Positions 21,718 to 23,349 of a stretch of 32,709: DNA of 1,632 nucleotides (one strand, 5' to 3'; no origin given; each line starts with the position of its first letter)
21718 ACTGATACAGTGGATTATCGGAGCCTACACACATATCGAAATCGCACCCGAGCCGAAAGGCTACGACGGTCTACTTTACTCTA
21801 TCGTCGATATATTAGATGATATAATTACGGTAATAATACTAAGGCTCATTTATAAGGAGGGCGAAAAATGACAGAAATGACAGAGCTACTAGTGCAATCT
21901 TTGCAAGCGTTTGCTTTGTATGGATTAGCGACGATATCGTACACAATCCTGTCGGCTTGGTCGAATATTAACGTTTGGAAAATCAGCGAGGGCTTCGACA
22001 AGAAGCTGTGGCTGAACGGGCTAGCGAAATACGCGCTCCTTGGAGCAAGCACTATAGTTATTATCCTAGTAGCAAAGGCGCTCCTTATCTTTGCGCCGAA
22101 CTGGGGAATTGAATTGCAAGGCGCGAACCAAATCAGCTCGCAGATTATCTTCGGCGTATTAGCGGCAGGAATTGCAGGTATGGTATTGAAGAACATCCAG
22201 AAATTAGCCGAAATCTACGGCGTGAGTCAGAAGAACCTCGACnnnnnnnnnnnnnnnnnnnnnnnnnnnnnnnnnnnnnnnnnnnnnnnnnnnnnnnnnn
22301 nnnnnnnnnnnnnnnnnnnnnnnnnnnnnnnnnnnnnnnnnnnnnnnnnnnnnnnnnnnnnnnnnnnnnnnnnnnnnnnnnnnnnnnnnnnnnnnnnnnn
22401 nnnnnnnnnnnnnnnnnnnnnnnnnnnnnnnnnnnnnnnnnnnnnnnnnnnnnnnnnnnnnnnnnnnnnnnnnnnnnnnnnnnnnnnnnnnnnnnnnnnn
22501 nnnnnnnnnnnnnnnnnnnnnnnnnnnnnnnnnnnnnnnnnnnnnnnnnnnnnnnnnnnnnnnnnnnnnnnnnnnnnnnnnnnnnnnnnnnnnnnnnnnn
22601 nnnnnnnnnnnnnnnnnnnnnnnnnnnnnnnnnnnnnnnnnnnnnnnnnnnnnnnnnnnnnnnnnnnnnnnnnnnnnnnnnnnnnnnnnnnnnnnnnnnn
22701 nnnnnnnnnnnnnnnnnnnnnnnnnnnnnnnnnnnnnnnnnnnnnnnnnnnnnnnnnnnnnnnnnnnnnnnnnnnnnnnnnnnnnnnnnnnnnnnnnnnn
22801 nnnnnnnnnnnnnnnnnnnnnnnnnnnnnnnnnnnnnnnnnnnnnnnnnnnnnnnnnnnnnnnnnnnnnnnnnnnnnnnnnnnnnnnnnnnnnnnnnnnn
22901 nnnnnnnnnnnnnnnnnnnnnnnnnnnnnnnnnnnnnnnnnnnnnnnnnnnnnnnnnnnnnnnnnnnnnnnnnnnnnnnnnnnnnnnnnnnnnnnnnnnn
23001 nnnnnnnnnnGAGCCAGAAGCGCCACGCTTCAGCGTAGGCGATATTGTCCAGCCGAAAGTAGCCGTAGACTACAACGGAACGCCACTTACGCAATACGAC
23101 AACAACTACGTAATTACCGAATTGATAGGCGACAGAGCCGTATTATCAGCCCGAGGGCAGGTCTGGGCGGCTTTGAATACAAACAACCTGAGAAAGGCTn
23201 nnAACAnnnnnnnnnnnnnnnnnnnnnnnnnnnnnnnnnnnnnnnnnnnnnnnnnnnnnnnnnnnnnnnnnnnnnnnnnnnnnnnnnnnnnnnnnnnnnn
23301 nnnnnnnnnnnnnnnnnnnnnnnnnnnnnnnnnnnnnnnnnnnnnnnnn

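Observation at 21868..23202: Endolysin with an N-terminal multi-pass membrane domain (holin-like) fused to CHAP + CW_7 + SH3-like modules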

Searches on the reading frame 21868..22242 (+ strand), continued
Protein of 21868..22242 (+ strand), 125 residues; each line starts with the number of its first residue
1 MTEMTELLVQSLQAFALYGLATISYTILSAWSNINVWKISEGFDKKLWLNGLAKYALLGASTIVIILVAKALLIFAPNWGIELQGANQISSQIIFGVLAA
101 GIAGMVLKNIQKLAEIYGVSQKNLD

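Call 78: search_protein_families(library=pfam, proteins=[L105:1604-2452:+, L105:788-1237:+, L104:4184-5017:+, L104:5595-5798:+, L023:1011-1304:+, L023:2-598:+], max_evalue=0.01)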
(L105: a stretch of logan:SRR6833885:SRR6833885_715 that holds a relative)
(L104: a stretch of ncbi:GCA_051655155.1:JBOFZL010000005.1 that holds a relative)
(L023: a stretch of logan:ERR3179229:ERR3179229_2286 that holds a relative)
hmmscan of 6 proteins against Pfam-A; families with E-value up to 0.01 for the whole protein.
L105:1604-2452:+ (283 aa): 0 families

L105:788-1237:+ (150 aa): 0 families

L104:4184-5017:+ (278 aa): 2 families
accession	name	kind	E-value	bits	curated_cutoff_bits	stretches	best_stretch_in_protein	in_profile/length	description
PF13539.11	Peptidase_M15_4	-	1.3e-09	38.9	25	1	63-125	6-70/70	D-alanyl-D-alanine carboxypeptidase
PF02557.22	VanY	-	7.2e-06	26.3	25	1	6-78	3-78/132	D-alanyl-D-alanine carboxypeptidase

L104:5595-5798:+ (68 aa): 0 families

L023:1011-1304:+ (98 aa): 1 family
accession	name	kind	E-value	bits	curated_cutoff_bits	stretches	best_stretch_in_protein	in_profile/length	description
PF24073.1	DUF7365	-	0.0089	16.6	27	0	4-66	36-98/101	Coiled-coil region of unknown function (DUF7365)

L023:2-598:+ (199 aa): 3 families
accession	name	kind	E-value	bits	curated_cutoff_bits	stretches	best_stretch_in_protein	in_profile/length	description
PF01471.23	PG_binding_1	-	4.5e-17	62.4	23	1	139-193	2-57/57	Putative peptidoglycan binding domain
PF01510.30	Amidase_2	-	1.9e-08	35.1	26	1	1-85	44-130/131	N-acetylmuramoyl-L-alanine amidase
PF09374.15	PG_binding_3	-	1.3e-07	32.2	24.6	1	142-171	3-32/76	Predicted Peptidoglycan domain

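Call 85: search_protein_families(library=pfam, proteins=[L105:788-1237:+], max_evalue=0.5)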
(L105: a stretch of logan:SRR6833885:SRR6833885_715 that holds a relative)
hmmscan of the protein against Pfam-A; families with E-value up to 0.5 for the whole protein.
L105:788-1237:+ (150 aa): 1 family
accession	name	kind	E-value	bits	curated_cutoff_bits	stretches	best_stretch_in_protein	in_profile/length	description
PF15062.11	ARL6IP6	-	0.019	15.5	27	1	9-53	5-50/86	Haemopoietic lineage transmembrane helix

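Call 86: search_protein_families(library=phrogs, proteins=[L105:788-1237:+], max_evalue=0.5)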
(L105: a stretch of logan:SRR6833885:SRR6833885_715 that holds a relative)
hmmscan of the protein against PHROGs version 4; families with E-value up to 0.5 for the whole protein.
L105:788-1237:+ (150 aa): 5 families
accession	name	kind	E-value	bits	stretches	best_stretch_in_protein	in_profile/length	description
phrog_8748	-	unknown function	0.084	13.5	1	52-96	20-64/261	-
phrog_16696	-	unknown function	0.1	13.7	0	7-64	69-126/155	-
phrog_13897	-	unknown function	0.16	12.8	1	3-22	4-23/43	-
phrog_29002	-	tail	0.17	11.1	1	49-91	135-177/702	minor tail protein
phrog_10195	-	unknown function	0.38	12.1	0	8-38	2-29/95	-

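Call 97: fold_search(model_id=the predicted structure, library=pdb)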
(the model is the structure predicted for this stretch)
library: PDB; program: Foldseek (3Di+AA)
matches with E <= 10: 147; with E <= 0.001: 0
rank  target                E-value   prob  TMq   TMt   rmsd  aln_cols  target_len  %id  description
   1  1s94_B                7.9e-01  0.69  0.50  0.53   5.4       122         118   14  Crystal structure of the Habc domain of neuronal syntaxin from the squid Loligo pealei (released 2004-05-11)
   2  3lg7_C                9.3e-01  0.90  0.65  0.66   5.6       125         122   12  Crystal structure of HIV epitope-scaffold 4E10_S0_1EZ3A_002_C (released 2010-09-22)
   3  6jx6_D                9.9e-01  0.41  0.45  0.40   8.6       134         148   16  Tetrameric form of Smac (released 2019-12-04)
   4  3lg7_A                1.0e+00  0.75  0.57  0.57   4.7       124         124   12  Crystal structure of HIV epitope-scaffold 4E10_S0_1EZ3A_002_C (released 2010-09-22)
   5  1ez3_B                1.1e+00  0.75  0.59  0.60   5.1       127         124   12  CRYSTAL STRUCTURE OF THE NEURONAL T-SNARE SYNTAXIN-1A (released 2000-06-07)
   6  5m4y_A                1.2e+00  0.82  0.58  0.44   3.5       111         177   10  Crystal structure of the Sec3/Sso2 complex at 2.20 angstrom resolution (released 2017-02-08)
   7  1lvf_A                1.2e+00  0.30  0.38  0.41   5.7       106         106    9  syntaxin 6 (released 2002-07-17)
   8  5aqs_D                1.4e+00  0.38  0.41  0.44   6.7       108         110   11  Fragment-based screening of HSP70 sheds light on the functional role of ATP-binding site residues (released 2016-10-05)
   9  1ez3_A                1.5e+00  0.35  0.43  0.43   6.0       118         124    9  CRYSTAL STRUCTURE OF THE NEURONAL T-SNARE SYNTAXIN-1A (released 2000-06-07)
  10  5aqq_D                1.7e+00  0.51  0.46  0.52   5.6       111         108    9  Fragment-based screening of HSP70 sheds light on the functional role of ATP-binding site residues (released 2016-10-05)
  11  5aqf_B                1.7e+00  0.30  0.40  0.43   6.9       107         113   10  Fragment-based screening of HSP70 sheds light on the functional role of ATP-binding site residues (released 2016-10-05)
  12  5m4y_C                1.8e+00  0.69  0.58  0.43   3.4       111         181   12  Crystal structure of the Sec3/Sso2 complex at 2.20 angstrom resolution (released 2017-02-08)
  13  3c98_B                1.8e+00  0.51  0.56  0.34   8.3       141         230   13  Revised structure of the munc18a-syntaxin1 complex (released 2008-03-25)
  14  5m4y_E                1.9e+00  0.69  0.58  0.43   3.5       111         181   10  Crystal structure of the Sec3/Sso2 complex at 2.20 angstrom resolution (released 2017-02-08)
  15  9cru_K                1.9e+00  0.28  0.43  0.28   8.0       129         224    7  Y20S (Sec18-Sec17-Sec9-Sso1-Snc1) EDTA - Class 1 (released 2025-08-27)
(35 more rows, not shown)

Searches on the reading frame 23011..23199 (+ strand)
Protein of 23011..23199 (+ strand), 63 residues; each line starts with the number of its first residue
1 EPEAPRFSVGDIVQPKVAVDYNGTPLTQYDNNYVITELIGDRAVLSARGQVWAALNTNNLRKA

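Call 94: search_solved_structures(query=window:23011-23199:+, max_evalue=10, show_alignments=2)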
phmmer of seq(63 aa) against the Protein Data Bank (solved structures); distinct sequences matched with E-value up to 10: 1.
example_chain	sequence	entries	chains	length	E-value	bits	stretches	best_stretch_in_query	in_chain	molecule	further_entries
9qef_F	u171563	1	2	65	0.94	13.1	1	18-52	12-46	Co-purified peptide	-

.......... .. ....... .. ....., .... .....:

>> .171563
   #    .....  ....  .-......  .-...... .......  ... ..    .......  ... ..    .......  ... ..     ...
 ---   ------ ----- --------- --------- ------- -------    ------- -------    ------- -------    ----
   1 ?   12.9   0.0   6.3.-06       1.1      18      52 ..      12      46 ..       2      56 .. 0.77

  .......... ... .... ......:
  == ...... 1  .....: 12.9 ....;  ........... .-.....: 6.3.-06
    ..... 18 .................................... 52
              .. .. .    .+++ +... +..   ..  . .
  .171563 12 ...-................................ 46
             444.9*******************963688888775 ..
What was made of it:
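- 23029..23199 (+): Conserved beta-rich C-terminal domain (aa 388-444), probably a small-barrel wall-binding module. It is present in family members that lack CW_7. No PDB sequence match (call 94).
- Tried and rejected: Sequence match of the C-terminal domain to solved structures: none (call 94).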
